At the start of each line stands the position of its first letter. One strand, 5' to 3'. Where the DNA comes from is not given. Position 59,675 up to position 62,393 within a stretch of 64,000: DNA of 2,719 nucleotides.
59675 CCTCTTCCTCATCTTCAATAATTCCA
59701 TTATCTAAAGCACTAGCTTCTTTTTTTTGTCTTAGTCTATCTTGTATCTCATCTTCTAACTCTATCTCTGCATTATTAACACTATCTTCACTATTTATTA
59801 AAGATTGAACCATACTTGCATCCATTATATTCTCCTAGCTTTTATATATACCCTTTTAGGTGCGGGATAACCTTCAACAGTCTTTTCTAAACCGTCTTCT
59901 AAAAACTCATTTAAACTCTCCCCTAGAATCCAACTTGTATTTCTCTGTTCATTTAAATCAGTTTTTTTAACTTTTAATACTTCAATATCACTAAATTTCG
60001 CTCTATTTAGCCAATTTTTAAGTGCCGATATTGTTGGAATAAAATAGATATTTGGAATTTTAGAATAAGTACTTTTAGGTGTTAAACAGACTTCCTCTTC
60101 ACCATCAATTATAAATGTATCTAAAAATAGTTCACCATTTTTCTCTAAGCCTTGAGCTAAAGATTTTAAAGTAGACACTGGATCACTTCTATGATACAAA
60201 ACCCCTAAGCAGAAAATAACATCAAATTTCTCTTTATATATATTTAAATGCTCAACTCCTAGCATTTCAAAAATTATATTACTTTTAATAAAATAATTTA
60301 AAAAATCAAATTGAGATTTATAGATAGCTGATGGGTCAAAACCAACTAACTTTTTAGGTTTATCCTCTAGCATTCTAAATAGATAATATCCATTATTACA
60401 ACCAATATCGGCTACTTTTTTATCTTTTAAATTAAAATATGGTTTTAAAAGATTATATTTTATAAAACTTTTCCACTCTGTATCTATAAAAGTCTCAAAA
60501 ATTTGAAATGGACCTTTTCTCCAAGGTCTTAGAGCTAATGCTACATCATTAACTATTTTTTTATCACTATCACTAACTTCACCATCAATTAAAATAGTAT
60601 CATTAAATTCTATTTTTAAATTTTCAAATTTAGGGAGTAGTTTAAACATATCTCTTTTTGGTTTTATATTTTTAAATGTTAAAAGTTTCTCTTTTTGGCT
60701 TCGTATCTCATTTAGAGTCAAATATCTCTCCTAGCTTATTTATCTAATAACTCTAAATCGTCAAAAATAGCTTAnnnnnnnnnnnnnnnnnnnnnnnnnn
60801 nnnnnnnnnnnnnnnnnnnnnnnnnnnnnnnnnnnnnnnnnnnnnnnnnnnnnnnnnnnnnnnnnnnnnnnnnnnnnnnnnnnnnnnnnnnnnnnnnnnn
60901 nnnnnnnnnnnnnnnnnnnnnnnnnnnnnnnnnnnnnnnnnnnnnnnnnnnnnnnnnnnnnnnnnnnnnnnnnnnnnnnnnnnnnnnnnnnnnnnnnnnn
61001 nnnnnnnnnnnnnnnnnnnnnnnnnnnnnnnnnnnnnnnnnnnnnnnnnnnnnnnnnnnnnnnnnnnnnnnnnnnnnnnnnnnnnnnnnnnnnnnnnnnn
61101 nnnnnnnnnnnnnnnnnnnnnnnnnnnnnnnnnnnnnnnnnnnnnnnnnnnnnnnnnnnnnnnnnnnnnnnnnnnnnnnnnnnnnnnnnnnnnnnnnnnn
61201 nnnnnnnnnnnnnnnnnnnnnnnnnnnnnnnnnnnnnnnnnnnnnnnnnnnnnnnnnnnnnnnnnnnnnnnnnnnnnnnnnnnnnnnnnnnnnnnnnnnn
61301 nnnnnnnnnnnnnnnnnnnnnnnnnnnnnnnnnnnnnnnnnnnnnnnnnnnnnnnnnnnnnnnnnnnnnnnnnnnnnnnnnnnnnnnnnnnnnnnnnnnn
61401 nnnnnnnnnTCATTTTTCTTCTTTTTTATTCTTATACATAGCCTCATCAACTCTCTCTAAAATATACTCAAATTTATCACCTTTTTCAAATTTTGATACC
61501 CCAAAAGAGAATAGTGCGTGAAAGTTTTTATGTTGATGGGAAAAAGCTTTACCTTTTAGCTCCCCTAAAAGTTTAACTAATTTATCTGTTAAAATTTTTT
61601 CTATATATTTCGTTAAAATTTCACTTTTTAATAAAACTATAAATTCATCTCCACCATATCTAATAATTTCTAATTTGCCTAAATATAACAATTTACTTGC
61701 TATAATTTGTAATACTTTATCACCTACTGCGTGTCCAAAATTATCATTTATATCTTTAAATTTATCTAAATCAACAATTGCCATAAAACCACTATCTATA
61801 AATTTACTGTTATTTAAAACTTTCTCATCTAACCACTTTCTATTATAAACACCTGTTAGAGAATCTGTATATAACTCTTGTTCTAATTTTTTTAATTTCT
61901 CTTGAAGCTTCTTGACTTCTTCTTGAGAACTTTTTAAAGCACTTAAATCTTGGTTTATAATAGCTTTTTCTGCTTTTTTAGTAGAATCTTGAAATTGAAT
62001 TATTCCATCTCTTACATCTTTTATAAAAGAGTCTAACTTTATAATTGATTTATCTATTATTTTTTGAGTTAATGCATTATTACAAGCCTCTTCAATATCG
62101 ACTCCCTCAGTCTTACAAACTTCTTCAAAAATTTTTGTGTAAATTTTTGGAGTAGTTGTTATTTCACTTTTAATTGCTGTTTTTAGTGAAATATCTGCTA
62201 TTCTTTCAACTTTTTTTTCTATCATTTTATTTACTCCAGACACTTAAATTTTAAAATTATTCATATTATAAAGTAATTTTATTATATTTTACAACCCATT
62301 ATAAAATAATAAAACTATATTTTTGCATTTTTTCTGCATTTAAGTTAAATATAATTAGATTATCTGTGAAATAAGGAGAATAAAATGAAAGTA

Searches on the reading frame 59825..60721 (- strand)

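Call 45: search_protein_families(library=pfam, proteins=[window:59825-60721:-], max_evalue=0.00001)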
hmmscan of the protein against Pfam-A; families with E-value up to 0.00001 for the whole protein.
window:59825-60721:- (298 aa): 6 families
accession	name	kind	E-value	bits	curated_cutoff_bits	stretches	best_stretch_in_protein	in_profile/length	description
PF08003.17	Methyltransf_9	-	2.6e-84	283.3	23.8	1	14-296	27-314/315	Protein of unknown function (DUF1698)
PF13489.12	Methyltransf_23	-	1.8e-14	54.2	27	1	78-247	4-163/164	Methyltransferase domain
PF13847.12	Methyltransf_31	-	4.9e-12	46.2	27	1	99-204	3-113/145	Methyltransferase domain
PF08242.18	Methyltransf_12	-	1e-08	36.2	30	1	105-198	2-98/98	Methyltransferase domain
PF08241.18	Methyltransf_11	-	1.3e-07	32.6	21.2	1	105-199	2-94/95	Methyltransferase domain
PF13649.12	Methyltransf_25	-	1.5e-07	32.4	27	1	103-196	1-97/97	Methyltransferase domain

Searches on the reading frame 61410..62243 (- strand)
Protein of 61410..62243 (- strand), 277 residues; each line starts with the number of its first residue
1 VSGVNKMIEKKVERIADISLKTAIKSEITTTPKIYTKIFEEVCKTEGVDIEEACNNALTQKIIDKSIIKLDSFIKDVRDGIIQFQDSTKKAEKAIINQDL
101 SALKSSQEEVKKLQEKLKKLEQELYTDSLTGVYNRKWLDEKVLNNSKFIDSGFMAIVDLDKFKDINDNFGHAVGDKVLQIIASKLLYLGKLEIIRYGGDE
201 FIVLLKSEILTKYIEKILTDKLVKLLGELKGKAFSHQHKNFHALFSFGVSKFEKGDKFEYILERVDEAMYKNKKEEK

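Call 48: search_protein_families(library=pfam, proteins=[window:61410-62243:-], max_evalue=0.00001)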
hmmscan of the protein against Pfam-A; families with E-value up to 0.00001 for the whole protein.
window:61410-62243:- (277 aa): 1 family
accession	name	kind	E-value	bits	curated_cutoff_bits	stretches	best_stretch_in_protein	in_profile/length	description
PF00990.26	GGDEF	-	3.7e-27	95.5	23.8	1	125-276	2-158/161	Diguanylate cyclase, GGDEF domain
